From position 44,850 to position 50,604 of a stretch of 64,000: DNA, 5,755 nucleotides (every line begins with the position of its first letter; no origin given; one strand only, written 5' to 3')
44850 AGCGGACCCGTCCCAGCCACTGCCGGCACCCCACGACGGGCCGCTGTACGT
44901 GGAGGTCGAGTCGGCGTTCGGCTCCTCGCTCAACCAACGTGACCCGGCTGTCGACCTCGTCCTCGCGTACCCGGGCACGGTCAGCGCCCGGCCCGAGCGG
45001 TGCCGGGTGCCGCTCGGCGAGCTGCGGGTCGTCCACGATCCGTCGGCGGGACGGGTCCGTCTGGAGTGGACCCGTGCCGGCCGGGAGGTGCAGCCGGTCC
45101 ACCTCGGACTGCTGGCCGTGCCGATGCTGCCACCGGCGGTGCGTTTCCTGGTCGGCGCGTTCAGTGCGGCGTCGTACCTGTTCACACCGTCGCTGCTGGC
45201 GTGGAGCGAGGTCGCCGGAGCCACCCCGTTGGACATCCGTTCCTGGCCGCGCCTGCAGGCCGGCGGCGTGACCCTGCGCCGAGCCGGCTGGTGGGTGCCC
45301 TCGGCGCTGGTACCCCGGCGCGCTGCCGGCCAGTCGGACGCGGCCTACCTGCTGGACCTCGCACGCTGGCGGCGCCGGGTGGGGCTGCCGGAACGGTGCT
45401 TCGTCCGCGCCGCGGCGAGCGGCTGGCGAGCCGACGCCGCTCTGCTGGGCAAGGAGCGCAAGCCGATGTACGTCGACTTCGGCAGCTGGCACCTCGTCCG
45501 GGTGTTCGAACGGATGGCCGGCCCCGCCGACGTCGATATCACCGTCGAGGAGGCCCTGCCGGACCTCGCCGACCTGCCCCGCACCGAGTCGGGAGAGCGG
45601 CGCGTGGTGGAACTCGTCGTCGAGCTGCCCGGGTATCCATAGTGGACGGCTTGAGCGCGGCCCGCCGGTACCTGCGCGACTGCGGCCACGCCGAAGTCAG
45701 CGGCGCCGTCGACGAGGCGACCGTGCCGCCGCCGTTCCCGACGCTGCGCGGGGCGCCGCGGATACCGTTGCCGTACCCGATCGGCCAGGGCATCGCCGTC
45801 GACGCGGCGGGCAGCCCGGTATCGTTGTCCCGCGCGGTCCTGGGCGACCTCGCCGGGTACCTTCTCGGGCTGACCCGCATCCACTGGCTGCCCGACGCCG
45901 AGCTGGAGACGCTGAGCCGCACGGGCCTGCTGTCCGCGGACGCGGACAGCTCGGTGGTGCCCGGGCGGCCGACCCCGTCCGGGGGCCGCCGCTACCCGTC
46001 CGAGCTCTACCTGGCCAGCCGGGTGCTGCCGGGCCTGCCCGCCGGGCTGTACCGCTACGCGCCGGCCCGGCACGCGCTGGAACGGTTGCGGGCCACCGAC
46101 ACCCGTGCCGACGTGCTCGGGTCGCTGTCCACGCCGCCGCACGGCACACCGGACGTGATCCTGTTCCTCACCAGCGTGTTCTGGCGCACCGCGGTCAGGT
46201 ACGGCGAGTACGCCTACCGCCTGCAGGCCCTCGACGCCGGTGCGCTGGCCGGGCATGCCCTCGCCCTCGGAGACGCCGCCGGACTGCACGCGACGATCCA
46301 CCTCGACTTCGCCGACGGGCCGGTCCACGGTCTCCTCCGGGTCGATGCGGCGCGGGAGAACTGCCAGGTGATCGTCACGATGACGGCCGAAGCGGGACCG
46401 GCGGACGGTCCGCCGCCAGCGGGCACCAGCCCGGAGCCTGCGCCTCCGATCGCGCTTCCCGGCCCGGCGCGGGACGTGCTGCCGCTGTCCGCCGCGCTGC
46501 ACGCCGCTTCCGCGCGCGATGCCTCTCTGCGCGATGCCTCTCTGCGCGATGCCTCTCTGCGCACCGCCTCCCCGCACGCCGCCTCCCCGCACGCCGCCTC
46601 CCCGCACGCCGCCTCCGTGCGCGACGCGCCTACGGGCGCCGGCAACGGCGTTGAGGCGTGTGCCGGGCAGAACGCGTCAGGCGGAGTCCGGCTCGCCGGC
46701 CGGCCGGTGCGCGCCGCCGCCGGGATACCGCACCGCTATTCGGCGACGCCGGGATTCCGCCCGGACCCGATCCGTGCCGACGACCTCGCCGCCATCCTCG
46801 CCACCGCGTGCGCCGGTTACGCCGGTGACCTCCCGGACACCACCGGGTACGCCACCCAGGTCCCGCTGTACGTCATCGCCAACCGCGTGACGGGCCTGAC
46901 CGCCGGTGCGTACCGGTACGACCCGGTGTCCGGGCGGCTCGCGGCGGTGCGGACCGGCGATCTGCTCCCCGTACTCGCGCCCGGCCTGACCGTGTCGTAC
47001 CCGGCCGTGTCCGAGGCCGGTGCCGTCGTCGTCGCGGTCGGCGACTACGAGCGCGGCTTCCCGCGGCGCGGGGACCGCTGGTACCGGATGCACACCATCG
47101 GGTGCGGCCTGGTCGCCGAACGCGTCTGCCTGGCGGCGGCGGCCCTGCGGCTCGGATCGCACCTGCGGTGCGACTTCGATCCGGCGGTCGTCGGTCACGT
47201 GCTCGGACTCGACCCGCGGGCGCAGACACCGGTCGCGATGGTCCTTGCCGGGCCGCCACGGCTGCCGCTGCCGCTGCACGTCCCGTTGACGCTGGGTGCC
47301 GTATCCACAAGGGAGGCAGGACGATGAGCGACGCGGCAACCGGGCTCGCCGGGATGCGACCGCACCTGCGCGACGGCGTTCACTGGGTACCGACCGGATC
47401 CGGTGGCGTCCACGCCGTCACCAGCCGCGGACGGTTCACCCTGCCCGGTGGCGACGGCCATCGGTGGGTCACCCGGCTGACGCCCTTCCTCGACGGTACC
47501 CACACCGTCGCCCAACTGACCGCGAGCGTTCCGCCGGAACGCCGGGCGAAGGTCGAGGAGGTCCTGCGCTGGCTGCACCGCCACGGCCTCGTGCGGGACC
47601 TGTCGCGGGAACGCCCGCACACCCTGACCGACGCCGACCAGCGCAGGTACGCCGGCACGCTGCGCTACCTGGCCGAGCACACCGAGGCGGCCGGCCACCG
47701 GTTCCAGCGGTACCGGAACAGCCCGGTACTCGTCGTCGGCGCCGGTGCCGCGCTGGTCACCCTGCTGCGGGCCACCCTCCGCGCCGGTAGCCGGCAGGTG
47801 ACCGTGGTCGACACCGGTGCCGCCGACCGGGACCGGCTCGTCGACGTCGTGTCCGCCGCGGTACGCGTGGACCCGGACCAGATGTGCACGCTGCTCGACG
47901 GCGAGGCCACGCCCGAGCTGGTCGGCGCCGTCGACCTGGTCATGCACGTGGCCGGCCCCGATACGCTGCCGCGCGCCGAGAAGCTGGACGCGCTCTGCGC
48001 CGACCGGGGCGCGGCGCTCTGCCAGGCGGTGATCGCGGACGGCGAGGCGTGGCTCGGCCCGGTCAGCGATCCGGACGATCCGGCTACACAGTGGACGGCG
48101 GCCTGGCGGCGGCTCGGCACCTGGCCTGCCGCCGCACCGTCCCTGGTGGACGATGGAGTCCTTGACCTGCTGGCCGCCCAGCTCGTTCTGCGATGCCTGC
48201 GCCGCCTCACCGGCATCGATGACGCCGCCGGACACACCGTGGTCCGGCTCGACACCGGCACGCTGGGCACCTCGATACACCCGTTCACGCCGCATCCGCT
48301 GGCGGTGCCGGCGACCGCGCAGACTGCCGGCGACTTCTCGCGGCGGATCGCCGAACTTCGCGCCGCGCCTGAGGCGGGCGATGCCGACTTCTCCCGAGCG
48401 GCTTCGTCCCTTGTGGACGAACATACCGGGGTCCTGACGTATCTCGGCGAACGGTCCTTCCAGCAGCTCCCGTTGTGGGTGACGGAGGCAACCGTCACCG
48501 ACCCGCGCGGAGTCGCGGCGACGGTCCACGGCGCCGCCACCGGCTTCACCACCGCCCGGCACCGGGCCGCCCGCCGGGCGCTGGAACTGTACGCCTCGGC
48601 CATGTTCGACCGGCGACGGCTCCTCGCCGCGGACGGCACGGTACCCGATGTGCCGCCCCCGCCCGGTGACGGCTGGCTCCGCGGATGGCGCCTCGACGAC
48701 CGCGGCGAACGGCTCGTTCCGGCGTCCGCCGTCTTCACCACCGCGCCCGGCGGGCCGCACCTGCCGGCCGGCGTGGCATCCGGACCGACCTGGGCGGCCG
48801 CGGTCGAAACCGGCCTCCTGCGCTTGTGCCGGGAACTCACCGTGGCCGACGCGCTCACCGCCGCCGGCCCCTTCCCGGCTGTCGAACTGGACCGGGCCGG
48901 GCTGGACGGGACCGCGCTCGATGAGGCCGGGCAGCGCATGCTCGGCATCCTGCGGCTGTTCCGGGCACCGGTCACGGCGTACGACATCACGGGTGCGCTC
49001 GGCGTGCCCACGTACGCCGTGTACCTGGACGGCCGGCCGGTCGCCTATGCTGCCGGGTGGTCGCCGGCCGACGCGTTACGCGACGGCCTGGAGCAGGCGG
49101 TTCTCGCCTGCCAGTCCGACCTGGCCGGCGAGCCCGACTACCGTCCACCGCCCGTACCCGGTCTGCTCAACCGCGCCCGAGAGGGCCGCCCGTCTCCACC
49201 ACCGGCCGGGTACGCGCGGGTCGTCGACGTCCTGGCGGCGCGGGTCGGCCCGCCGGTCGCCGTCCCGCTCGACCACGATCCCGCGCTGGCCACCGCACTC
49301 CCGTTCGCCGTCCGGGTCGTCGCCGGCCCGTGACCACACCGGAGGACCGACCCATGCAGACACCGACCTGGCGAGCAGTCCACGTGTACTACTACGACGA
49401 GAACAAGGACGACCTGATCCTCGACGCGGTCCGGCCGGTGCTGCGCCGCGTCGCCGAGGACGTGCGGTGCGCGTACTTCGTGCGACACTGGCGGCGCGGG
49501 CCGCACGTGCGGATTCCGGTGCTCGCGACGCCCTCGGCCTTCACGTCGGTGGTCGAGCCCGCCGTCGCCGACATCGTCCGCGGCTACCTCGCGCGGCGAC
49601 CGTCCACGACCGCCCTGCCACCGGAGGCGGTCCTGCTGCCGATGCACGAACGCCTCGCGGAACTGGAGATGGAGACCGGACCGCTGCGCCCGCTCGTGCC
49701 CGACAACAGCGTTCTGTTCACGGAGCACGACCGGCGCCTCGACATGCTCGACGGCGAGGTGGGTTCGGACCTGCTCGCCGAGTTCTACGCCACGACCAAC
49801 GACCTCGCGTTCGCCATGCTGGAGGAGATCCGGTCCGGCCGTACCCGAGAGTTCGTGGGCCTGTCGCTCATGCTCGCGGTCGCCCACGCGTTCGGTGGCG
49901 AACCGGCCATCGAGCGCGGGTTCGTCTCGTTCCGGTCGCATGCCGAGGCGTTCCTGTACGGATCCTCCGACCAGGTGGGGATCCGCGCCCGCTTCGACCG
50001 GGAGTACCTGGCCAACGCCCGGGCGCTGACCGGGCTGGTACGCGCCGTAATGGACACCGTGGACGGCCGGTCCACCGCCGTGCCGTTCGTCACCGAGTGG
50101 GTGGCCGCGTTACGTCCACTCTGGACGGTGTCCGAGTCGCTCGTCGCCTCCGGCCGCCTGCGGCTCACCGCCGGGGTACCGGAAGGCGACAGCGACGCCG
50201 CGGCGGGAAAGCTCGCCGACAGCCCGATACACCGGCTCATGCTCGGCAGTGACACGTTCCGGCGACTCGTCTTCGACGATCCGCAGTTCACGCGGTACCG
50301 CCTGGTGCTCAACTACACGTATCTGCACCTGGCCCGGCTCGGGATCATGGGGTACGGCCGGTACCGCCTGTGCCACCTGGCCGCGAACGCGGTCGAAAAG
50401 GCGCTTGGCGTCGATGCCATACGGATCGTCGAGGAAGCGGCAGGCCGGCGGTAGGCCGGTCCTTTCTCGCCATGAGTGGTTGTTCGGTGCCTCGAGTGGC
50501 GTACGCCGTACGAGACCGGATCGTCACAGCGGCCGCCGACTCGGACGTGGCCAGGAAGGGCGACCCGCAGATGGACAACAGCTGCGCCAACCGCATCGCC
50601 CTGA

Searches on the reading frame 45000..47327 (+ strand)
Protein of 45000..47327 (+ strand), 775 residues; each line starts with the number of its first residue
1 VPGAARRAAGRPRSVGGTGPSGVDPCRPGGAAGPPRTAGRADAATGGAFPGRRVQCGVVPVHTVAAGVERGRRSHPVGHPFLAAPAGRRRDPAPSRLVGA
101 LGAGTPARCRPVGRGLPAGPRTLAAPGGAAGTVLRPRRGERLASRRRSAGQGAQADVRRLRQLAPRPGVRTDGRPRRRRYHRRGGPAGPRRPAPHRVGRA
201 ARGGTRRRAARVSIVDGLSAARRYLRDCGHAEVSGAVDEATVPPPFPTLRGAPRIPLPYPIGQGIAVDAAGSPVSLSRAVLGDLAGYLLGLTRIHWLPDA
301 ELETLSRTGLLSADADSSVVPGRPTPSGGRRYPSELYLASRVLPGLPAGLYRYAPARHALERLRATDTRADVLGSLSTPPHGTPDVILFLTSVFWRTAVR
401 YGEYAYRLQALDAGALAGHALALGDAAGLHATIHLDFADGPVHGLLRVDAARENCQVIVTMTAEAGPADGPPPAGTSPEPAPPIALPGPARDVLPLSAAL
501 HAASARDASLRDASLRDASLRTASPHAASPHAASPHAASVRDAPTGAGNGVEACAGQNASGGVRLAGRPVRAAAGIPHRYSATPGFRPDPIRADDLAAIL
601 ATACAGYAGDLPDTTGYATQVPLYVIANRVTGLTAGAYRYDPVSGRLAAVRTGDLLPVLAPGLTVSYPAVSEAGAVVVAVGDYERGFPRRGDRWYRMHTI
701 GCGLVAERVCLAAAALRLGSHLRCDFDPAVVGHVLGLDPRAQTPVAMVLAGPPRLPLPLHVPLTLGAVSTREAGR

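Call 7: search_protein_families(library=pfam, proteins=[window:45000-47327:+], max_evalue=0.01)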
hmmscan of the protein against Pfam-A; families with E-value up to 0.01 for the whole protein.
window:45000-47327:+ (775 aa): 1 family
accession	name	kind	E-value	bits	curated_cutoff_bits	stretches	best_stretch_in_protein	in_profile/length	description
PF00881.29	Nitroreductase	-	1e-13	52.2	23.5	2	585-750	9-165/167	Nitroreductase family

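Call 8: search_protein_families(library=ncbifam, proteins=[window:45000-47327:+], max_evalue=0.01)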
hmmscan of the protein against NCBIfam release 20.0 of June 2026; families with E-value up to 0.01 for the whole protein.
window:45000-47327:+ (775 aa): 2 families
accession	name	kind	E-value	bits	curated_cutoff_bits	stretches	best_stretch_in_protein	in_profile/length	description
TIGR03605.1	antibiot_sagB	domain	1.3e-42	145.2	78.4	2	320-455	29-165/173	SagB family peptide dehydrogenase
TIGR04511.1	SagB_rel_DH_2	exception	4.8e-23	81.8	240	2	319-458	219-363/380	putative peptide maturation dehydrogenase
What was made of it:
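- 45642..47327 (+): E2: second SagB-type dehydrogenase, 561 aa. TIGR03605 at 145 bits (call 8).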

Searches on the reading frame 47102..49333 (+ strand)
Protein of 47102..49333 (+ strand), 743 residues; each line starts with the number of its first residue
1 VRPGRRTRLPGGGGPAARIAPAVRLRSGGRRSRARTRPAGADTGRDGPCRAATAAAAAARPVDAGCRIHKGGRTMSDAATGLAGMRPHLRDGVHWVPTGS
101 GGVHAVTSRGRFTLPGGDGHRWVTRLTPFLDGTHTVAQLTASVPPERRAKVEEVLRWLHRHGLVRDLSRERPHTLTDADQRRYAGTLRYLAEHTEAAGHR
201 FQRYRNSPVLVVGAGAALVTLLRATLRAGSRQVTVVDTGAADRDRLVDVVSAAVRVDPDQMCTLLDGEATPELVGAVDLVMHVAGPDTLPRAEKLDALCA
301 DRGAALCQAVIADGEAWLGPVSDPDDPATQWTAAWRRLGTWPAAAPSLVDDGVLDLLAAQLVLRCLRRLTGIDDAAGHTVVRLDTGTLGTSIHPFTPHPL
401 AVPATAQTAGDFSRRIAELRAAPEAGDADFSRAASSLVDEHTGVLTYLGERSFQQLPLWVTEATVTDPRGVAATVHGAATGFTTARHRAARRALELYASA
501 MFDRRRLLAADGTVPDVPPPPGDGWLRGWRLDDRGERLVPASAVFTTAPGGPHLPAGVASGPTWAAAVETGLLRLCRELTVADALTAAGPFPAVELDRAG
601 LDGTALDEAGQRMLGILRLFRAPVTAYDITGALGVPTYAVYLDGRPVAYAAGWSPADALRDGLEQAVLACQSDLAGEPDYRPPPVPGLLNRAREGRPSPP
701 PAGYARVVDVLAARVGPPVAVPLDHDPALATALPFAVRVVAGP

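Call 7: search_protein_families(library=pfam, proteins=[window:47102-49333:+], max_evalue=0.01)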
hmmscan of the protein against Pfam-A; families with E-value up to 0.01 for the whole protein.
window:47102-49333:+ (743 aa): 2 families
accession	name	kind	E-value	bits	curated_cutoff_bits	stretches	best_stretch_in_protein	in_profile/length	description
PF02624.21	YcaO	-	4.6e-10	39.8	25.7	1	524-664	78-225/325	YcaO cyclodehydratase, ATP-ad Mg2+-binding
PF00899.27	ThiF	-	0.0069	16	28.1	0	201-240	15-54/238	ThiF family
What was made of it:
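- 47324..49333 (+): F: full-length ocin_ThiF-like protein, 669 aa, with an N-terminal leader-binding RRE. Its C-terminal half has only a weak YcaO-like signal. The Pfam YcaO hit is 39.8 bits and partial (call 7).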

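Call 8: search_protein_families(library=ncbifam, proteins=[window:47102-49333:+], max_evalue=0.01)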
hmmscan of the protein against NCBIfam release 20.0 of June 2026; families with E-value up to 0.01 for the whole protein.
window:47102-49333:+ (743 aa): 2 families
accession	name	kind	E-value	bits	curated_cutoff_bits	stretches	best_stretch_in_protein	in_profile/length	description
TIGR03693.1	ocin_ThiF_like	hypoth_equivalog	1.5e-37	129.2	561.9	1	93-504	16-440/637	putative thiazole-containing bacteriocin maturation protein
TIGR03882.1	cyclo_dehyd_2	equivalog_domain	0.0027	17.9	36.9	0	335-400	45-111/164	TOMM precursor leader peptide-binding protein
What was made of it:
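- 47324..49333 (+): TIGR03693 at 129 bits (call 8).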

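Call 52: search_solved_structures(query=window:47324-49333:+, max_evalue=0.01)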
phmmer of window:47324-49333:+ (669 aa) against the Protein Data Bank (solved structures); distinct sequences matched with E-value up to 0.01: 1.
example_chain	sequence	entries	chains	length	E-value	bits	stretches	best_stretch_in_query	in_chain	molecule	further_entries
8t19_A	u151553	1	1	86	3.1e-10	42.1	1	15-92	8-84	PbtF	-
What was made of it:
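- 47324..49333 (+): Residues 15-92 match the PbtF RRE, which was crystallised with PbtA (8T19_A, E=3e-10, call 52).
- The N-terminus of F matches the PbtF RRE that was crystallised with PbtA (call 52).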

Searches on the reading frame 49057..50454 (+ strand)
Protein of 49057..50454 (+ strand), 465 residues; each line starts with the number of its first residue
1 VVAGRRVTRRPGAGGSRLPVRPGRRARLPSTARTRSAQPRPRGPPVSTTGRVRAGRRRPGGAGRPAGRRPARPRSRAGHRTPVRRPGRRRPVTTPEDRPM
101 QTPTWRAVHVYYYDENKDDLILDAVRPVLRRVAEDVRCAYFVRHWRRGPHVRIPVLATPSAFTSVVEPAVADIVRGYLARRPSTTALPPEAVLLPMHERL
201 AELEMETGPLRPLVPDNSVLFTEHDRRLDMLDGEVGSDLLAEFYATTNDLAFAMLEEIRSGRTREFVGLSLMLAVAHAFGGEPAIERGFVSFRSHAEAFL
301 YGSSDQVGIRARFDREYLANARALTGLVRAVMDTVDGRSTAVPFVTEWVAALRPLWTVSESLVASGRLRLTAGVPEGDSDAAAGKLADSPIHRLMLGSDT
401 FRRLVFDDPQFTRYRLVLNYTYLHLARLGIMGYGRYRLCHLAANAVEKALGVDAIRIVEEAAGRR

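Call 7: search_protein_families(library=pfam, proteins=[window:49057-50454:+], max_evalue=0.01)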
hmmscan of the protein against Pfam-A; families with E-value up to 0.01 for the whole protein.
window:49057-50454:+ (465 aa): 1 family
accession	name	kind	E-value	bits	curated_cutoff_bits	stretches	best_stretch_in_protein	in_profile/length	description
PF14028.11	Lant_dehydr_C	-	5.6e-27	96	24.4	1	105-446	1-255/255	Lantibiotic biosynthesis dehydratase C-term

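Call 38: search_solved_structures(query=window:49057-50454:+, max_evalue=1)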
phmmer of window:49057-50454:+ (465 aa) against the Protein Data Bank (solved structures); distinct sequences matched with E-value up to 1: 5.
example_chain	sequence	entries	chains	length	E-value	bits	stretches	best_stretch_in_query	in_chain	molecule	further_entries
5wa3_A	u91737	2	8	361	5.4e-66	226.6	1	105-454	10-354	Pyridine synthase TbtD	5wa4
5w98_A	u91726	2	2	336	3.3e-50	174.5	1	103-458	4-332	PbtD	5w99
8ejz_A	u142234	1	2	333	2.2e-49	171.8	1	104-458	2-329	PbtD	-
8ejy_A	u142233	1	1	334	9.7e-49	169.7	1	104-458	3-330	PbtD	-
7cww_A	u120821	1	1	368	1.7e-10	43.7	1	221-459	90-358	TsrE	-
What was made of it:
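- Closest known: GE2270A precursor PbtA and the pbt pathway. Same: The pyridine synthase is homologous to PbtD (call 38), and the RRE of F is homologous to PbtF (call 52).
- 49354..50454 (+): D: [4+2] pyridine synthase, 366 aa, a TbtD/PbtD equivalog. PDB hits to TbtD (5WA3, E=5e-66) and PbtD (5W98, E=3e-50) (call 38).
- On Thiopeptide (pyridine-type RiPP) biosynthetic cluster: TbtD and PbtD structures are matched (call 38).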

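Call 39: search_protein_families(library=ncbifam, proteins=[window:49057-50454:+], max_evalue=0.001)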
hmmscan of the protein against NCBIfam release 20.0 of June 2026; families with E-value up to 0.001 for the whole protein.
window:49057-50454:+ (465 aa): 2 families
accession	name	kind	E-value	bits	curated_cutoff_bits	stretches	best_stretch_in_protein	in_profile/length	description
NF045556.1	TbtD_PbtD_pyrid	equivalog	8.7e-134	446.2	325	1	104-459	1-353/354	thiopeptide maturation pyridine synthase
TIGR03891.1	thiopep_ocin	subfamily_domain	0.00024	21.1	48.45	1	105-180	1-78/263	thiopeptide-type bacteriocin biosynthesis protein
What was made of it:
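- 49354..50454 (+): NF045556 at 446 bits against a cutoff of 325 (call 39).
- Closest known: Thiomuracin pathway TbtA-G. Same: D matches TbtD at E=5e-66 and passes the TbtD/PbtD equivalog model (calls 38, 39).
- D passes the TbtD/PbtD equivalog cutoff (call 39) and matches TbtD and PbtD structures (call 38).
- Tried and rejected: The gene at 49354-50454 is the equivalog (calls 38, 39).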
